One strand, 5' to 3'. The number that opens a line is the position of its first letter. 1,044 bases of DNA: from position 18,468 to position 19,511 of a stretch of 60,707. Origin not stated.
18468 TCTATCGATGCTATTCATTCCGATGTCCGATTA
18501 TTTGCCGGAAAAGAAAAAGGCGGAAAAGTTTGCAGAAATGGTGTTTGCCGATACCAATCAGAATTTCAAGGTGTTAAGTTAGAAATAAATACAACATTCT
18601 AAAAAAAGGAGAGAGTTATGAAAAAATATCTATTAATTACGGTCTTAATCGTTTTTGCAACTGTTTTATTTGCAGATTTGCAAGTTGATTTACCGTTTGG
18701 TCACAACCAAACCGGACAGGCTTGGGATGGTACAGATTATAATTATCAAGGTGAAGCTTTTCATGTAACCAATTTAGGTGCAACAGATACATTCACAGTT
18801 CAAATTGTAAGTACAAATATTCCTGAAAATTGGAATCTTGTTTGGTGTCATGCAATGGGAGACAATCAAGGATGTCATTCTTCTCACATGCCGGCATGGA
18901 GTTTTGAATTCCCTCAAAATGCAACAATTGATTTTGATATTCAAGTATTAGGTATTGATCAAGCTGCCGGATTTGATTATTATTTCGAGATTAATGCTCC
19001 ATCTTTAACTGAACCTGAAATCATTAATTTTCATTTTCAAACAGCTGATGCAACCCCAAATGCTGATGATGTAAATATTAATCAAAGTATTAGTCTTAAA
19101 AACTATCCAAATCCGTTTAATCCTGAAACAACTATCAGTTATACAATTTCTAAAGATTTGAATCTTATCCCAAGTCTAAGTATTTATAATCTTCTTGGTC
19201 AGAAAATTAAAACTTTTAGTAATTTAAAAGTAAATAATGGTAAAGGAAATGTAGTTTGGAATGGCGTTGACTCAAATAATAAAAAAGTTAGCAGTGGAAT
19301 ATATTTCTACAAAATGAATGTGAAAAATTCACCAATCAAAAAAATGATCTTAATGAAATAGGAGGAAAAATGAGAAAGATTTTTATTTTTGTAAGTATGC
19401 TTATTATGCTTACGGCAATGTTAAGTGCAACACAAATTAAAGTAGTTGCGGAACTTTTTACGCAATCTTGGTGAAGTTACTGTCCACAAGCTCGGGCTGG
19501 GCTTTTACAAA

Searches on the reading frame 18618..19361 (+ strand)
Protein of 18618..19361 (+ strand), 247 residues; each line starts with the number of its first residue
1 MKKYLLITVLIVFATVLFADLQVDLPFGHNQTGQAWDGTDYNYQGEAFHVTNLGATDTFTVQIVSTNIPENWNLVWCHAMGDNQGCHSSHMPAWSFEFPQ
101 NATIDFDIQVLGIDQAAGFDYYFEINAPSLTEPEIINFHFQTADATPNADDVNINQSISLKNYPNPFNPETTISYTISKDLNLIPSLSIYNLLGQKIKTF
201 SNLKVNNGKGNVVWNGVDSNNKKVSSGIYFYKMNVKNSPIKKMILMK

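Call 36: search_protein_families(library=pfam, proteins=[window:18618-19361:+], max_evalue=0.001)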
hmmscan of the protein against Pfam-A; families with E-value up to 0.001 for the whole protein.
window:18618-19361:+ (247 aa): 2 families
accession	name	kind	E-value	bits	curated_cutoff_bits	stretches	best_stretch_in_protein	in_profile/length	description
PF13860.13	FlgD_ig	-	1e-05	25.8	27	1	186-237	26-77/79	FlgD Ig-like domain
PF18962.6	Por_Secre_tail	-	1.6e-05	25.6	27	1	163-244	2-74/75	Secretion system C-terminal sorting domain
